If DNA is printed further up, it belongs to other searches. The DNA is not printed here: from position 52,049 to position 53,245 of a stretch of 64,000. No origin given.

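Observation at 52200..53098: MORN-repeat protein ending in a PD-(D/E)xK-nuclease-like + Cys-cluster module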

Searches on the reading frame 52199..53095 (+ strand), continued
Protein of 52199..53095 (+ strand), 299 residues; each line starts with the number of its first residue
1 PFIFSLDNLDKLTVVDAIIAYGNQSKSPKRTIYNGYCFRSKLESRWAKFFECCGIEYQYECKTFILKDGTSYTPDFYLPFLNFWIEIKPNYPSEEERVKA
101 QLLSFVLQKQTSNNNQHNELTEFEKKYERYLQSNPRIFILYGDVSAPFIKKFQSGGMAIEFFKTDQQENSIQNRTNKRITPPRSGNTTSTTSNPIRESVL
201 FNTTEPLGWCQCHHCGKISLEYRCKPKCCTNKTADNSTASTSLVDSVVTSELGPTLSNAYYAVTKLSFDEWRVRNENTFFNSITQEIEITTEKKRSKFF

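Call 33: find_encoding_contigs(protein=P0003, flank=6000, max_places=2)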
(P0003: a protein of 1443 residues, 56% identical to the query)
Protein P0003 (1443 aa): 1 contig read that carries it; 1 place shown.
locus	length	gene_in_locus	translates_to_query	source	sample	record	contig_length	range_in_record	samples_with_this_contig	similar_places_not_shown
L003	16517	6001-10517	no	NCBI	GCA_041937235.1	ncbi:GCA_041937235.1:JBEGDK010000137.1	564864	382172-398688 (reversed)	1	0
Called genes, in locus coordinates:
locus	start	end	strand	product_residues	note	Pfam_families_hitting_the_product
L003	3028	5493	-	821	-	-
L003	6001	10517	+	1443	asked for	PF00749:tRNA-synt_1c, PF03950:tRNA-synt_1c_C, PF20974:tRNA-synt_1c_C2, PF02493:MORN (faint)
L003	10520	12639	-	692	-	PF24807:WD40_CDC20-Fz, PF25172:Beta-prop_WDR3_2nd, PF25174:Beta-prop_THOC3, PF24817:WD40_WDHD1_1st, PF23381:Beta-prop_IFT122_1st, PF24796:WDR55, PF24814:WD40_Prp19, PF25173:Beta-prop_WDR3_1st, +22 more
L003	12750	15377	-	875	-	-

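Call 34: find_encoding_contigs(protein=P0004, flank=6000, max_places=2)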
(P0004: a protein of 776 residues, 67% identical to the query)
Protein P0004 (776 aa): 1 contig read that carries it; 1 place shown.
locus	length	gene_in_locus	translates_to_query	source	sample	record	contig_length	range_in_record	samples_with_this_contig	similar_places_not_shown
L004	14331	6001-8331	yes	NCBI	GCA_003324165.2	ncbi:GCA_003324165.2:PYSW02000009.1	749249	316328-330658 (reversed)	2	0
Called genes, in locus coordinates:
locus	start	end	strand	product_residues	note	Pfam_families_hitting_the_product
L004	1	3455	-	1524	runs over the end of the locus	PF09169:BRCA-2_helical, PF09103:BRCA-2_OB1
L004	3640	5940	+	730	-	PF14497:GST_C_3 (weak), PF00749:tRNA-synt_1c, PF03950:tRNA-synt_1c_C, PF20974:tRNA-synt_1c_C2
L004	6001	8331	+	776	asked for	PF02493:MORN (faint)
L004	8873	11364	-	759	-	PF25173:Beta-prop_WDR3_1st, PF24814:WD40_Prp19, PF25175:Beta-prop_WDR5, PF24807:WD40_CDC20-Fz, PF24796:WDR55, PF25172:Beta-prop_WDR3_2nd, PF25173:Beta-prop_WDR3_1st, PF25174:Beta-prop_THOC3, +5 more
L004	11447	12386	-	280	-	PF01209:Ubie_methyltran, PF13489:Methyltransf_23, PF13847:Methyltransf_31, PF08241:Methyltransf_11, PF08242:Methyltransf_12, PF13649:Methyltransf_25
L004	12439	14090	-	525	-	-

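Call 41: search_solved_structures(query=A1, max_evalue=1, show_alignments=2)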
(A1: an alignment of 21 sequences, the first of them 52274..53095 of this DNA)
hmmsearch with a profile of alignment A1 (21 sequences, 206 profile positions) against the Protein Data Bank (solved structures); distinct sequences matched with E-value up to 1: 4.
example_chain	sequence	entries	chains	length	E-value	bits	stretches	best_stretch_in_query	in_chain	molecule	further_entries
1m0d_A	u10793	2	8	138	1.4e-06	31.4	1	15-88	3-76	Endodeoxyribonuclease I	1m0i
1fzr_A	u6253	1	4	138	5.8e-06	29.4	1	15-88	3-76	ENDONUCLEASE I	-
2pfj_A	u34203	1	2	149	2.4e-05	27.4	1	15-87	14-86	Endodeoxyribonuclease 1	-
3cae_A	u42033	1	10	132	0.0023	20.9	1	20-88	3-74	Endonuclease I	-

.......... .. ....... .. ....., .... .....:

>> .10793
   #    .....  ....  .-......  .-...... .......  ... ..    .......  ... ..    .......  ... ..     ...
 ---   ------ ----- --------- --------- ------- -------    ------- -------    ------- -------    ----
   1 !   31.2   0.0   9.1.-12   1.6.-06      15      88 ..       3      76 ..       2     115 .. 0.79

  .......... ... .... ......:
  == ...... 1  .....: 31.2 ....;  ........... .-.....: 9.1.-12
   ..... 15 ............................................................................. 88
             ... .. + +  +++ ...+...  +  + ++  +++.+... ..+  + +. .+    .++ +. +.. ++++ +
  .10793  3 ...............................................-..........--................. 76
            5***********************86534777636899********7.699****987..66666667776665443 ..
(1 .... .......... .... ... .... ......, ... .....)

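Call 44: find_encoding_contigs(protein=P0005, flank=4000, max_places=2)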
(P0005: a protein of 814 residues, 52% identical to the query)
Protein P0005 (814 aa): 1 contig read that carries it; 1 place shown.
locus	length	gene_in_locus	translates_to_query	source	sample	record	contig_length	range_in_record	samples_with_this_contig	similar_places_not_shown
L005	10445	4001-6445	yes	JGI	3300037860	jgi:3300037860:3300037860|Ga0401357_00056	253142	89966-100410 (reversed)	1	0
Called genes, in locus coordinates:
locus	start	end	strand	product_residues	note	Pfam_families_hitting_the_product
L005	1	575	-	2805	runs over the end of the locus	PF17803:Cadherin_4, PF17963:Big_9, PF17803:Cadherin_4, PF17963:Big_9, PF17963:Big_9, PF17803:Cadherin_4, PF17963:Big_9, PF17963:Big_9, +33 more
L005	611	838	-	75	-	-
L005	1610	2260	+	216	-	PF00615:RGS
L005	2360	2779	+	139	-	-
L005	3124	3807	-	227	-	-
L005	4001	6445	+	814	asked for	PF02493:MORN (faint)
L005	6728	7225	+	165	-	-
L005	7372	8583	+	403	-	PF13424:TPR_12 (faint), PF07719:TPR_2 (faint), PF13374:TPR_10 (faint)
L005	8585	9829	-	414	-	-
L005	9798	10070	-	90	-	PF08969:USP8_dimer (weak)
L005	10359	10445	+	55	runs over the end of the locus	-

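Call 45: find_encoding_contigs(protein=P0011, flank=4000, max_places=2)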
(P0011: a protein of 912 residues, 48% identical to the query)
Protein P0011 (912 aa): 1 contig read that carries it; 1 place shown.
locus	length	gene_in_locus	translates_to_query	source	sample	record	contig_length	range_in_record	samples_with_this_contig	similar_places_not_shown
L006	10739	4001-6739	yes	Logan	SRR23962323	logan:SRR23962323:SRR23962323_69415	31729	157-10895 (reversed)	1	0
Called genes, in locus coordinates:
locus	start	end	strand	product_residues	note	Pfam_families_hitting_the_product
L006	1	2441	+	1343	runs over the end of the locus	PF00403:HMA, PF00122:E1-E2_ATPase, PF00702:Hydrolase, PF08282:Hydrolase_3 (weak)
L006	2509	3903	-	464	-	-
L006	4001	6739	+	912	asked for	PF02493:MORN (faint)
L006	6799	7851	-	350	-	-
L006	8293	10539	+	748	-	-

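Call 46: find_encoding_contigs(protein=P0126, flank=4000, max_places=2)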
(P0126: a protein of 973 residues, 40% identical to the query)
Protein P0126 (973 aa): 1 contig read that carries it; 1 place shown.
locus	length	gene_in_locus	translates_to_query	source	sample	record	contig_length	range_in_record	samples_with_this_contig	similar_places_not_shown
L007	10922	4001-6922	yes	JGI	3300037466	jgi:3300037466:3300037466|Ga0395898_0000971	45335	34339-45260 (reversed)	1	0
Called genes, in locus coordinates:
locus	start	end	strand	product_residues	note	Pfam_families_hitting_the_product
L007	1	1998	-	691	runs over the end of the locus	?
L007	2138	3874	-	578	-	-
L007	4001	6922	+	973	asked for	-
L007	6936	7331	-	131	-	-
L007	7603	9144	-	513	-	-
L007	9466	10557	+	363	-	-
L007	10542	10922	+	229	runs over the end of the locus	-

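Call 51: find_related_loci(query=A4, collection=viral_contigs, flank=5000)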
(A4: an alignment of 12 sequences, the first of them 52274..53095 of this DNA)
Query A4 (274 aa) in viral_contigs; peptide patterns used: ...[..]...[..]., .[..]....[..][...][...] (x = any residue, [..] = any of these).
600 stretches matched a pattern (row limit reached: there are more); 569 encode a relative of the query (tblastn E <= 1e-3); the best 80 are kept; 80 distinct loci.
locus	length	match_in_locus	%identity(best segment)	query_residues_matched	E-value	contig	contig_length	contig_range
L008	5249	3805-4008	60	3-70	3e-22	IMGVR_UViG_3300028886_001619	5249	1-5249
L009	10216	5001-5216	60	6-78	6e-22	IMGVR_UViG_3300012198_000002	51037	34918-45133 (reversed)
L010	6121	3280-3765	35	3-155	8e-22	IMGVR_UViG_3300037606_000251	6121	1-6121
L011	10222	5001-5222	55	3-76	1e-21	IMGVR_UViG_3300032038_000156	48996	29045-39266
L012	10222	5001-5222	57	6-79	4e-21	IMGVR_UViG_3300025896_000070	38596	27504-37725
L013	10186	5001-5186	61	3-64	3e-21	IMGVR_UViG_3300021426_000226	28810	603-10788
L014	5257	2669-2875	59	9-77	1e-20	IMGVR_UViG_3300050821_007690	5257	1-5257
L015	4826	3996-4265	46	1-87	1e-20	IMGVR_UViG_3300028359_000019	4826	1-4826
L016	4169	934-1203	46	1-87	1e-20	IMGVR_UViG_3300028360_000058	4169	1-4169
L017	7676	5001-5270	46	1-87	2e-20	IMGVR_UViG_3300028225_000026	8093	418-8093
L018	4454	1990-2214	51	3-77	3e-20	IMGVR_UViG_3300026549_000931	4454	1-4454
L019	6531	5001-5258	47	5-87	2e-20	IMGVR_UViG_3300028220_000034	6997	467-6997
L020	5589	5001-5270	50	4-82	3e-20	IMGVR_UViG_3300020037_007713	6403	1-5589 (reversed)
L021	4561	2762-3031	50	4-82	3e-20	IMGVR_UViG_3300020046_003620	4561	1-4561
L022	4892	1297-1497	57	3-69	3e-20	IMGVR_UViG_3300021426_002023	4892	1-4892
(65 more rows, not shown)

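Call 53: fold_search(model_id=the predicted structure, library=pdb)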
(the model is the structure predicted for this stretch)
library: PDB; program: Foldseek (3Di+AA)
matches with E <= 10: 383; with E <= 0.001: 0
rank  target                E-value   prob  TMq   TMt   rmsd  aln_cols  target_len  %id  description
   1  6okh_B                9.8e-03  0.82  0.21  0.30  10.1       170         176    9  Structure of an uncharacterized protein from Leptospira borgpetersenii serovar Hardjo-bovis (strain JB197) (released 2019-05-08)
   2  6okh_A                2.2e-02  0.54  0.18  0.25  12.2       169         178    9  Structure of an uncharacterized protein from Leptospira borgpetersenii serovar Hardjo-bovis (strain JB197) (released 2019-05-08)
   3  4par_C                3.3e-02  0.63  0.19  0.17  18.1       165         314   10  The 5-Hydroxymethylcytosine-Specific Restriction Enzyme AbaSI in a Complex with Product-like DNA (released 2014-06-25)
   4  3k93                  4.0e-02  0.47  0.19  0.23  14.0       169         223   11  Crystal structure of phage related exonuclease (YP_719632.1) from HAEMOPHILUS SOMNUS 129PT at 2.15 A resolution (released 2009-11-03)
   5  1wdj_B                6.1e-02  0.51  0.17  0.27  12.4       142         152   11  Crystal structure of TT1808 from Thermus thermophilus HB8 (released 2004-11-17)
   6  9dou_A                8.8e-02  0.63  0.18  0.06   9.7       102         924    7  Taeniopygia guttata R2 retrotransposon (R2Tg) initiating target-primed reverse transcription (released 2025-05-21)
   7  4par_B                1.1e-01  0.41  0.18  0.16  14.4       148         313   14  The 5-Hydroxymethylcytosine-Specific Restriction Enzyme AbaSI in a Complex with Product-like DNA (released 2014-06-25)
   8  9nl2_A                1.1e-01  0.20  0.14  0.05  11.9       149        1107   10  Structure of R2 retrotransposon protein from Platysternon megacephalum initiating target-primed reverse transcription (released 2025-06-18)
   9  4ic1_B                1.6e-01  0.33  0.18  0.23  14.3       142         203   10  Crystal structure of SSO0001 (released 2013-01-16)
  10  1wdj_A                2.2e-01  0.28  0.17  0.23  13.0       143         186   11  Crystal structure of TT1808 from Thermus thermophilus HB8 (released 2004-11-17)
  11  4par_A                2.3e-01  0.23  0.18  0.16  18.1       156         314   12  The 5-Hydroxymethylcytosine-Specific Restriction Enzyme AbaSI in a Complex with Product-like DNA (released 2014-06-25)
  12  3h4r                  2.3e-01  0.20  0.20  0.22   9.6       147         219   10  Crystal structure of E. coli RecE exonuclease (released 2009-05-26)
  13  9cgc_V                2.6e-01  0.08  0.14  0.13  24.3       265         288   12  Yeast 26S proteasome non-substrate-engaged (S1 state) (released 2025-07-09)
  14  7ex0_B                2.8e-01  0.54  0.25  0.38   9.1       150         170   10  Crystal structure of Ebinur Lake virus cap snatching endonuclease (K108A mutant) (released 2022-01-26)
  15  7lo5_A                2.9e-01  0.21  0.17  0.06   8.3       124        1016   14  cryoEM structure DrdV-DNA complex (released 2021-03-17)
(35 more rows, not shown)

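Call 55: search_protein_families(library=padloc, proteins=[P0010], max_evalue=0.01)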
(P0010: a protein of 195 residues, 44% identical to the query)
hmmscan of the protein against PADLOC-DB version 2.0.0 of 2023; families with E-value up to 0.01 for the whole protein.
P0010 (195 aa): 0 families

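Call 56: search_protein_families(library=pfam, proteins=[P0010, P0012, P0014, P0017, P0018, P0020, P0002], max_evalue=1)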
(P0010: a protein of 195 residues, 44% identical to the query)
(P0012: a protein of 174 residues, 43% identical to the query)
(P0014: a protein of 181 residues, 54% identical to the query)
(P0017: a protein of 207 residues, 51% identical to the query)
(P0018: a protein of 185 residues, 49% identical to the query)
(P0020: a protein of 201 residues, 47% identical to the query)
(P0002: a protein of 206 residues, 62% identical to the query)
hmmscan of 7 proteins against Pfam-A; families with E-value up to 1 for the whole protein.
P0010 (195 aa): 2 families
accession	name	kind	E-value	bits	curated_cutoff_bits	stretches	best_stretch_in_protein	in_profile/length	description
PF05367.17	Phage_endo_I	-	0.25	11.4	29.1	1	9-64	11-68/149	Phage endonuclease I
PF05876.18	GpA_ATPase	-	0.27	11.3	25.6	1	133-153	182-202/247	Phage terminase large subunit gpA, ATPase domain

P0012 (174 aa): 3 families
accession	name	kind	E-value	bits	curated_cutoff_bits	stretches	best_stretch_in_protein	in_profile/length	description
PF05367.17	Phage_endo_I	-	0.01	15.9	29.1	1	10-82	12-84/149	Phage endonuclease I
PF12677.13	DUF3797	-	0.045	14.1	25.1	0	113-125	11-23/48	Domain of unknown function (DUF3797)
PF21587.3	AP5B1_N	-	0.26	12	21.2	1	70-89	13-32/71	AP-5 complex subunit beta-1, N-terminal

P0014 (181 aa): 1 family
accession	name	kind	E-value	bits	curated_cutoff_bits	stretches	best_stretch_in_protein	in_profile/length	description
PF05367.17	Phage_endo_I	-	0.0024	17.9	29.1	1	8-80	9-81/149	Phage endonuclease I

P0017 (207 aa): 2 families
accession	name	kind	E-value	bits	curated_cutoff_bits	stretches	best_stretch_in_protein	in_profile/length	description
PF05367.17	Phage_endo_I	-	0.17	11.9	29.1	1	11-58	10-60/149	Phage endonuclease I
PF20478.3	P2RX7_C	-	0.31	11.4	23.5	1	145-184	81-114/192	P2X purinoreceptor 7 intracellular domain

P0018 (185 aa): 1 family
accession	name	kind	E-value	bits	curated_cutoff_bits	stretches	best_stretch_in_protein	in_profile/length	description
PF05367.17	Phage_endo_I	-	0.00026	21.1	29.1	1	9-73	12-77/149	Phage endonuclease I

P0020 (201 aa): 0 families

P0002 (206 aa): 0 families

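Call 70: get_annotated_region(hit=H2, flank=4000)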
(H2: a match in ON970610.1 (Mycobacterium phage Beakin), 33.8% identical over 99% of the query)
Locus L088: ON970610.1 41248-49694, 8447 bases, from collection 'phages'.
description: Mycobacterium phage Beakin, complete genome.
organism: Mycobacterium phage Beakin (NCBI taxid 2965206)
taxonomy: Viruses; Duplodnaviria; Heunggongvirae; Uroviricota; Caudoviricetes; Gracegardnervirinae; Cheoctovirus
host: Mycobacterium smegmatis mc#155; source: soil; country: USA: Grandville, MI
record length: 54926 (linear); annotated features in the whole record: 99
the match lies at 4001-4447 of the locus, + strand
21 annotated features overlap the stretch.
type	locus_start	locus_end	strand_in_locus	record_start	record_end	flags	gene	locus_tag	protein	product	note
CDS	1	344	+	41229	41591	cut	66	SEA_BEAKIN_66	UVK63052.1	HNH endonuclease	-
CDS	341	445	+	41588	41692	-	67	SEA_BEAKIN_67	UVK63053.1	hypothetical protein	-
CDS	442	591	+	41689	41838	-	68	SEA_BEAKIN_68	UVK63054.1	hypothetical protein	-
CDS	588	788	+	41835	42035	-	69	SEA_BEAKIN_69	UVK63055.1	hypothetical protein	-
CDS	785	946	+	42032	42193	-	70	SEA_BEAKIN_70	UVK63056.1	hypothetical protein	-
CDS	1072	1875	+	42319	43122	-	71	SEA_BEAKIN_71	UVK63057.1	RepA-like replication initiator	-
CDS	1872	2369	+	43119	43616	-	72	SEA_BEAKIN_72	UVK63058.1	helicase loader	-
CDS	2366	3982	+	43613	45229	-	73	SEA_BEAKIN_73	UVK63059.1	DnaB-like dsDNA helicase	-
CDS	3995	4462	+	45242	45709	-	74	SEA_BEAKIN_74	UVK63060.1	holliday junction resolvase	-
CDS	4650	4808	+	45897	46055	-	75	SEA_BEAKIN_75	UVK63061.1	hypothetical protein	-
CDS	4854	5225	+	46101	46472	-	76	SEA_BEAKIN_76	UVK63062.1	MPME1 protein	mycobacteriophage mobile element 1 (MPME 1)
CDS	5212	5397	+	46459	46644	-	77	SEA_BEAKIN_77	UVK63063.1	hypothetical protein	-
CDS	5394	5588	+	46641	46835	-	78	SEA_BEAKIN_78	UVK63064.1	hypothetical protein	-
CDS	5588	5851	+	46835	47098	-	79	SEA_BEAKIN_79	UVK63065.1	hypothetical protein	-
CDS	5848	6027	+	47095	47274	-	80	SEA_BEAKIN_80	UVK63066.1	hypothetical protein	-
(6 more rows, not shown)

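Call 71: get_annotated_region(hit=H3, flank=4000)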
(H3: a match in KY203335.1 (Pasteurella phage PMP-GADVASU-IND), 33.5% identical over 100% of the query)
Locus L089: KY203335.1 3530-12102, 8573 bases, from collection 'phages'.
description: Pasteurella phage PMP-GADVASU-IND, complete genome.
organism: Pasteurella phage PMP-GADVASU-IND (NCBI taxid 1927015)
taxonomy: Viruses; Duplodnaviria; Heunggongvirae; Uroviricota; Caudoviricetes
host: Pasteurella multocida B:2; source: sewage of dairy farms of GADVASU; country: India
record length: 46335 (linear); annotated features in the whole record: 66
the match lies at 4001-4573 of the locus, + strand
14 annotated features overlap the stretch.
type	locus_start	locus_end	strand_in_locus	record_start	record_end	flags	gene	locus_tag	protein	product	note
CDS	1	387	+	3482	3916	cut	-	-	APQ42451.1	hypothetical protein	-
CDS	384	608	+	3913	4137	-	-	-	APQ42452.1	hypothetical protein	-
CDS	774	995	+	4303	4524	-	-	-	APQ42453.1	hypothetical protein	-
CDS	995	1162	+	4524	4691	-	-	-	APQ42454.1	hypothetical protein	-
CDS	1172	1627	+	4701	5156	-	-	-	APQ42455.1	hypothetical protein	-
CDS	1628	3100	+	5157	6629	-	-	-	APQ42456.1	PD-(D/E)XK nuclease superfamily protein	-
CDS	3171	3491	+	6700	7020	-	-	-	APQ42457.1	hypothetical protein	-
CDS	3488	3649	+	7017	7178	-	-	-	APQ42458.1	hypothetical protein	-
CDS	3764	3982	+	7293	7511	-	-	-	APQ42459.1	hypothetical protein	-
CDS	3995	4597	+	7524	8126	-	-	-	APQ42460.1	hypothetical protein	-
CDS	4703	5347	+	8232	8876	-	-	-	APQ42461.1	hypothetical protein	-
CDS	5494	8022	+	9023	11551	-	-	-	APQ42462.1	virulence-associated protein E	-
CDS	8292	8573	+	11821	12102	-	-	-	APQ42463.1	VRR-NUC domain protein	-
CDS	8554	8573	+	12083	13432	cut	-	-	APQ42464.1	hypothetical protein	SNF2 family N-terminal domain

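Call 77: fold_search(model_id=the predicted structure, library=viral)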
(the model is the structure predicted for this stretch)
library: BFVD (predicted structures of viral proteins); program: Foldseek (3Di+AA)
matches with E <= 10: 283; with E <= 0.001: 17
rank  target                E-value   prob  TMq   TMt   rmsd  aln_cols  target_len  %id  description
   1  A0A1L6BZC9            7.9e-10  1.00  0.49  0.65   6.0       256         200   19  (no name in the UniProt tables at hand)
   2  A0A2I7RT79            1.4e-06  1.00  0.27  0.37   4.9       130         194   24  (no name in the UniProt tables at hand)
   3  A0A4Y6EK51            4.9e-06  1.00  0.27  0.31   1.3        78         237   36  (no name in the UniProt tables at hand)
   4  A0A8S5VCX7            1.9e-05  1.00  0.27  0.24   2.5        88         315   33  Endonuclease I [Siphoviridae sp. ctDXu9]
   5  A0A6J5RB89            2.1e-05  1.00  0.35  0.49   7.1       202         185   14  Restriction endonuclease domain-containing protein [uncultured Caudovirales phage]
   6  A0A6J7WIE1            2.1e-05  1.00  0.33  0.42  13.2       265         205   18  Uncharacterized protein [uncultured Caudovirales phage]
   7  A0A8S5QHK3            8.6e-05  1.00  0.25  0.27   9.9       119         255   24  ROS/MUCR transcriptional regulator protein [Myoviridae sp. ctdNl2]
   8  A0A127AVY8            1.7e-04  1.00  0.25  0.22  10.7       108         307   27  Holliday junction resolvase [Bacillus phage SP-15]
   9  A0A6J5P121            1.7e-04  1.00  0.27  0.39  11.2       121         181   23  Endonuclease I [uncultured Caudovirales phage]
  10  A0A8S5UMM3            2.6e-04  1.00  0.29  0.42  18.7       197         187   16  Endodeoxyribonuclease I [Myoviridae sp. ctCo31]
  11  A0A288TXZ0            4.2e-04  1.00  0.20  0.23  12.1       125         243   21  Uncharacterized protein [Enterococcus phage EFP01]
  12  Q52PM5                4.4e-04  1.00  0.23  0.48  10.3       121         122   25  Possible NADH dehydrogenase subunit [Xanthomonas phage Xp15]
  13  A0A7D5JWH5            5.6e-04  1.00  0.26  0.45  19.9       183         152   17  Endonuclease [Escherichia virus LS3]
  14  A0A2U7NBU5            7.2e-04  1.00  0.28  0.38   3.0        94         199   24  TnsA endonuclease N-terminal domain-containing protein [Pseudomonas phage PspYZU05]
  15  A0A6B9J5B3            7.6e-04  1.00  0.24  0.25  10.5       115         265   20  Uncharacterized protein [Vibrio phage vB_VchM_Kuja]
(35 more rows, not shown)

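Call 78: search_protein_families(library=pfam, proteins=[P0152], max_evalue=10)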
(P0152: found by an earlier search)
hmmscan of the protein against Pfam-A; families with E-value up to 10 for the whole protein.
P0152 (869 aa): 2 families
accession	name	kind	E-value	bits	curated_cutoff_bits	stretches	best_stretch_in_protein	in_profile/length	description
PF02493.26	MORN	-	5.4e-08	32.7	22.5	3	517-535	1-19/23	MORN repeat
PF05367.17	Phage_endo_I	-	0.01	15.9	29.1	1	683-757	6-81/149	Phage endonuclease I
